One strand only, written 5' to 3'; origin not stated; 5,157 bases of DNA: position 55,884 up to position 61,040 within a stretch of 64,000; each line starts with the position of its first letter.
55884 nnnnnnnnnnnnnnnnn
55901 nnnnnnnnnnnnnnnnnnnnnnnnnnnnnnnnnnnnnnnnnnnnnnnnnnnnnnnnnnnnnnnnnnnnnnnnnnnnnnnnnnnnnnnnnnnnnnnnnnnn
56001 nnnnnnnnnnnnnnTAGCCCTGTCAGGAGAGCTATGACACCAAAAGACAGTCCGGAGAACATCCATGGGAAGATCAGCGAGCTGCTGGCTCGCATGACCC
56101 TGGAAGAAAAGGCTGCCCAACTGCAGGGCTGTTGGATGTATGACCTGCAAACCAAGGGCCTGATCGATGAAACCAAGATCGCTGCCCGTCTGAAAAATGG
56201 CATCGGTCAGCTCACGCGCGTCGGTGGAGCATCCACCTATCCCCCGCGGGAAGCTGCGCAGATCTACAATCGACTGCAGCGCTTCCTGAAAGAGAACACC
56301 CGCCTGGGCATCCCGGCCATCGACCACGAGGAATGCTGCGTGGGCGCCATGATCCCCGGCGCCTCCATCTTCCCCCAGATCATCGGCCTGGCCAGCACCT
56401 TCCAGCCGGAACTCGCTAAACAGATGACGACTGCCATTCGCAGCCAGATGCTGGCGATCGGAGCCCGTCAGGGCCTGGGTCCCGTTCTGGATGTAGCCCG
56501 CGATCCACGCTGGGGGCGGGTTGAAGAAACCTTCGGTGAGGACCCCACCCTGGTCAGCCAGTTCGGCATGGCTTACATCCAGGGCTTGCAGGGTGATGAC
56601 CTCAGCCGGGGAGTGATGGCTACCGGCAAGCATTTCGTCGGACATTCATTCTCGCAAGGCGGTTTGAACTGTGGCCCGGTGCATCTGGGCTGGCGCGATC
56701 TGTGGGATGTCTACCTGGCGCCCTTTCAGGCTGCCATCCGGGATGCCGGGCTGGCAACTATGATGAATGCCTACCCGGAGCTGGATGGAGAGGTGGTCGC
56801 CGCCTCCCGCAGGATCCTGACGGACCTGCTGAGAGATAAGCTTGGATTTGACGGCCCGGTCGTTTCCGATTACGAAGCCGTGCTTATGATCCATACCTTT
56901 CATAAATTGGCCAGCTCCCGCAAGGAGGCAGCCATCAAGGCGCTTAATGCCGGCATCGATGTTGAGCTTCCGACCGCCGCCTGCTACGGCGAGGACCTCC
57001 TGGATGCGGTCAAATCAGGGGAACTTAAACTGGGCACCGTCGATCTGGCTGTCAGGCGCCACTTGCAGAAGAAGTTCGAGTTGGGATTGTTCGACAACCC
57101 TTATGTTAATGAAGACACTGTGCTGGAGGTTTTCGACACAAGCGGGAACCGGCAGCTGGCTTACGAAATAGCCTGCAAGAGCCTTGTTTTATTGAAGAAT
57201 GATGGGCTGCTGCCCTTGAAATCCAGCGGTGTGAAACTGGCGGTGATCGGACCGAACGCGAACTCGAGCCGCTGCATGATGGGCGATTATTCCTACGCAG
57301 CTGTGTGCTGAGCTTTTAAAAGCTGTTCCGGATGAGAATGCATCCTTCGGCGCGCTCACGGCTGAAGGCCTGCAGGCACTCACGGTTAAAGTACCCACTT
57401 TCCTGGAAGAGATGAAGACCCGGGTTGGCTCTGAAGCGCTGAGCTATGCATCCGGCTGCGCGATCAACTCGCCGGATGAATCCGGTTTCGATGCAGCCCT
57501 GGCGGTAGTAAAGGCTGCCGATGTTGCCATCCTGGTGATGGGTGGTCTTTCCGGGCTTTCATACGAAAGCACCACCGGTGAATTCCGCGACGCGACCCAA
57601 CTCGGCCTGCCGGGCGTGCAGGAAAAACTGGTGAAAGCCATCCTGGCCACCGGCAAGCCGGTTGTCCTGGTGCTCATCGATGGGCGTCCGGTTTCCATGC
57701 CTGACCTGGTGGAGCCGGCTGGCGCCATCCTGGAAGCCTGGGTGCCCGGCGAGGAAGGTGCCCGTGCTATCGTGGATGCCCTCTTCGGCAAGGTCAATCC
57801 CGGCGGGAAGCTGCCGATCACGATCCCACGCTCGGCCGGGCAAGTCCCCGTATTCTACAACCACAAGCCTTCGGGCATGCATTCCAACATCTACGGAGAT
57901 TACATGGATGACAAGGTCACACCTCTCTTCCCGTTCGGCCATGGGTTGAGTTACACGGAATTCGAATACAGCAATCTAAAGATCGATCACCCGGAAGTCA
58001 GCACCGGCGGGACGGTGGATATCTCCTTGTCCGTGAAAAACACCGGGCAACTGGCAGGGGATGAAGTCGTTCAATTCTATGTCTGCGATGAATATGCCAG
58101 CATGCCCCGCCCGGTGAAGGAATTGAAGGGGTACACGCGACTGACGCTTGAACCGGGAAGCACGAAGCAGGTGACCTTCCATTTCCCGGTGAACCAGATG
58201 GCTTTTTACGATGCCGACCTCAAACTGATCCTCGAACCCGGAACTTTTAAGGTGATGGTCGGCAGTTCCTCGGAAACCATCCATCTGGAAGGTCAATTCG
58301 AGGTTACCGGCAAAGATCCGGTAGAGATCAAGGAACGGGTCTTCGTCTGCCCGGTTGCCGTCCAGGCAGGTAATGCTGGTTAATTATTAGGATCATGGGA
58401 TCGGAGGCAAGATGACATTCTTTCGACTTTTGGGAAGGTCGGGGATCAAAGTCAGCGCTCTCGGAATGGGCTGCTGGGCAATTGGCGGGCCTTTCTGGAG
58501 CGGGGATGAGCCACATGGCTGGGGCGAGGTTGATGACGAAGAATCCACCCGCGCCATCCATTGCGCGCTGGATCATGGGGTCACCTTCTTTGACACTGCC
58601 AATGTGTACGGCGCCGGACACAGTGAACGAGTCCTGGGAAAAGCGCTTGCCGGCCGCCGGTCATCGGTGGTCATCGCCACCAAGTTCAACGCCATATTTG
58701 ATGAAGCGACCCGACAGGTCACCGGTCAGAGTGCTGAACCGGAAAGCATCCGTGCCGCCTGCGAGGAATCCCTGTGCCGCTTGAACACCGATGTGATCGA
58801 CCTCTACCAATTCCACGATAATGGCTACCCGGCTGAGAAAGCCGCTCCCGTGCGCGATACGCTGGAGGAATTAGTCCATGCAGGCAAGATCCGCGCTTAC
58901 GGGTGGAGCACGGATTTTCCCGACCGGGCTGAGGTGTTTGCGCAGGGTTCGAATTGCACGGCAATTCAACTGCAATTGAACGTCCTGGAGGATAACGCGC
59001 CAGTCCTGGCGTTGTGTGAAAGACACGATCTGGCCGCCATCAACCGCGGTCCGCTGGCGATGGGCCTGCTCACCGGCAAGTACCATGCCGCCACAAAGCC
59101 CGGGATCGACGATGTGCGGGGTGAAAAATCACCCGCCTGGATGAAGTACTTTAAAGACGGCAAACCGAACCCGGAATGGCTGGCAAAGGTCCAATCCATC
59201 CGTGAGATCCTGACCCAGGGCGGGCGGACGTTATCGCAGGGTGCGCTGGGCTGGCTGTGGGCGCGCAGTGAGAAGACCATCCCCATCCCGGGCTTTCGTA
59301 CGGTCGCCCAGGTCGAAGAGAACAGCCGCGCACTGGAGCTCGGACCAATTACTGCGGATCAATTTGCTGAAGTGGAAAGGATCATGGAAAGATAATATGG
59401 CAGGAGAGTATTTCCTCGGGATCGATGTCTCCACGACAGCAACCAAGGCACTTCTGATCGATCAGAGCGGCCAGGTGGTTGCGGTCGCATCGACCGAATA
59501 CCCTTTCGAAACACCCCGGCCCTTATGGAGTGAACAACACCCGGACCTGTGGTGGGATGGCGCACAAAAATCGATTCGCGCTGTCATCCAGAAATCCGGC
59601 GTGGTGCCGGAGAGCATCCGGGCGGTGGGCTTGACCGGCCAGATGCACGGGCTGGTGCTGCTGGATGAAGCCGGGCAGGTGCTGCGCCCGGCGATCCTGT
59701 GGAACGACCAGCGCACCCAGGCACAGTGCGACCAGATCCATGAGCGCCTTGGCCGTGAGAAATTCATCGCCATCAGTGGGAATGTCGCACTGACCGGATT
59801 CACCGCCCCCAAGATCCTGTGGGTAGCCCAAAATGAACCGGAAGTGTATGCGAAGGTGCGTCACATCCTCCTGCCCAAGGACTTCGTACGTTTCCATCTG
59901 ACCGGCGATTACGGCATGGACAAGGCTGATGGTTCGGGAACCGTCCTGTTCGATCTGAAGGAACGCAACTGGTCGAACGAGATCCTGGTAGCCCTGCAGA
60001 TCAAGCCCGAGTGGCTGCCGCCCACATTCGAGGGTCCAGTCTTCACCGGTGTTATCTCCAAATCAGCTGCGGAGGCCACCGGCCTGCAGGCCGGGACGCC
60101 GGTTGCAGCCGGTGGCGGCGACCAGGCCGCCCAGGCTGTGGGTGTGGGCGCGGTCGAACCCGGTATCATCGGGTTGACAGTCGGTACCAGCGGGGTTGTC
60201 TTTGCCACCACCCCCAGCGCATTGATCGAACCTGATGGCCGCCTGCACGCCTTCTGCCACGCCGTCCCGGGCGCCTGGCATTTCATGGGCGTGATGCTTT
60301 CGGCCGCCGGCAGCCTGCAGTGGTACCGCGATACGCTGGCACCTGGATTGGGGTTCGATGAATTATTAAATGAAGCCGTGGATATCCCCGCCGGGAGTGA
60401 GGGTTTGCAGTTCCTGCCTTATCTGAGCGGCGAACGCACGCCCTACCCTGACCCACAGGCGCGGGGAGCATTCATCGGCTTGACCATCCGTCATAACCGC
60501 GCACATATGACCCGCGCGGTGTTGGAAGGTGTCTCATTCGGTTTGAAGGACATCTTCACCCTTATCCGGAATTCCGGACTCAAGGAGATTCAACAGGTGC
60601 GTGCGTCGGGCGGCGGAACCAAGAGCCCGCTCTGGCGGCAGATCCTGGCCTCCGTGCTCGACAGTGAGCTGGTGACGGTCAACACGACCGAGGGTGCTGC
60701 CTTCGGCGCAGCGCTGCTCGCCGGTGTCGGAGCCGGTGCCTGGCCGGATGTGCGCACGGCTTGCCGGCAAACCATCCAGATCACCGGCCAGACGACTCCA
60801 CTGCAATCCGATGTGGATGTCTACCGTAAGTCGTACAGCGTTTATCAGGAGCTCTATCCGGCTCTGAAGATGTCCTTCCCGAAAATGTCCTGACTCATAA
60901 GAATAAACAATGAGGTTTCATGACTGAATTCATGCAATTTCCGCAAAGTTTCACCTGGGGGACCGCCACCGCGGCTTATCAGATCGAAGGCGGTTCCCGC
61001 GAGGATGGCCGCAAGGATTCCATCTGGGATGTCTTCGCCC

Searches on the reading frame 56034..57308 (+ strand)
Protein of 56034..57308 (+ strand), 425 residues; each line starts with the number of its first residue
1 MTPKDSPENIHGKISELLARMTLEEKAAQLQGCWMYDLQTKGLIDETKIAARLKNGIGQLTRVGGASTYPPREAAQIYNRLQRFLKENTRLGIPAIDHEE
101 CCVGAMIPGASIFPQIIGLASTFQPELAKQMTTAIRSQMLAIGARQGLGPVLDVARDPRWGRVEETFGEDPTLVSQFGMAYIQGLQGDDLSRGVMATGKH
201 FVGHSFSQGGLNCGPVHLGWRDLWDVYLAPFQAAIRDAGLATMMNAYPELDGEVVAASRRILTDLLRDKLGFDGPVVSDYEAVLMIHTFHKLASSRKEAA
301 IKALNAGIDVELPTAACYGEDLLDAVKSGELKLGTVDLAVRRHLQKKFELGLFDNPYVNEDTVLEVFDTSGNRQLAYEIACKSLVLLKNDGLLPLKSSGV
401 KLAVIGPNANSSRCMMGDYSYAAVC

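Call 21: search_protein_families(library=pfam, proteins=[window:56034-57308:+], max_evalue=0.00001)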
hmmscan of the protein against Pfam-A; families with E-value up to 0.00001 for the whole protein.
window:56034-57308:+ (425 aa): 2 families
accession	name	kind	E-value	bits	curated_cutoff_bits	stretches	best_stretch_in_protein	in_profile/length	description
PF00933.27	Glyco_hydro_3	-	3.6e-74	250.5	27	1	22-342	1-312/316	Glycosyl hydrolase family 3 N terminal domain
PF01915.27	Glyco_hydro_3_C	-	2.7e-07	31.2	31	1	384-422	1-39/200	Glycosyl hydrolase family 3 C-terminal domain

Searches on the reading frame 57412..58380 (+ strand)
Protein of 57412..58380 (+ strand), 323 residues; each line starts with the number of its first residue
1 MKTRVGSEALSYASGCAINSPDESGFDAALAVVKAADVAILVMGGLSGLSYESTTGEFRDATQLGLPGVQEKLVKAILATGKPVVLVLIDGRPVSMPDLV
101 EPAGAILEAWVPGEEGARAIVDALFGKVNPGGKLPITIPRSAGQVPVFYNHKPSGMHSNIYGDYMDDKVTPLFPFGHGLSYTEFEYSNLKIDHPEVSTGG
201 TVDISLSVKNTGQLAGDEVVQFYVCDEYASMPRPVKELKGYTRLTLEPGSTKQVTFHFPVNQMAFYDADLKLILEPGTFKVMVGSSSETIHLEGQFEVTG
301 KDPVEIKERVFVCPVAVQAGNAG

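Call 21: search_protein_families(library=pfam, proteins=[window:57412-58380:+], max_evalue=0.00001)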
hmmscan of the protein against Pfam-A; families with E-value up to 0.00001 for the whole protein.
window:57412-58380:+ (323 aa): 2 families
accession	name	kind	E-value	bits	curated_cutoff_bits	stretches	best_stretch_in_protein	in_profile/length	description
PF01915.27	Glyco_hydro_3_C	-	9.5e-40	137.1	31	1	23-181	59-200/200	Glycosyl hydrolase family 3 C-terminal domain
PF14310.12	Fn3-like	-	8e-24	84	25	1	218-287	1-71/71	Fibronectin type III-like domain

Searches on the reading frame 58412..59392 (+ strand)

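Call 21: search_protein_families(library=pfam, proteins=[window:58412-59392:+], max_evalue=0.00001)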
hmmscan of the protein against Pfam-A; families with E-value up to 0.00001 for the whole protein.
window:58412-59392:+ (327 aa): 1 family
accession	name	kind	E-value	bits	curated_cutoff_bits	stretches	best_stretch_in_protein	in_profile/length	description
PF00248.27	Aldo_ket_red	-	3.2e-60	204.1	24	1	17-324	2-289/291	Aldo/keto reductase family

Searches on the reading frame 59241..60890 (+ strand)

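Call 21: search_protein_families(library=pfam, proteins=[window:59241-60890:+], max_evalue=0.00001)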
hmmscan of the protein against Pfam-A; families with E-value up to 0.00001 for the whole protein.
window:59241-60890:+ (550 aa): 2 families
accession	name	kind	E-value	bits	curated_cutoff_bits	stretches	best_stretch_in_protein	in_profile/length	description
PF00370.27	FGGY_N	-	6.2e-71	239.3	28.8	1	57-301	1-245/245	FGGY family of carbohydrate kinases, N-terminal domain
PF02782.22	FGGY_C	-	2.2e-36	125.9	27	1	313-497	4-197/198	FGGY family of carbohydrate kinases, C-terminal domain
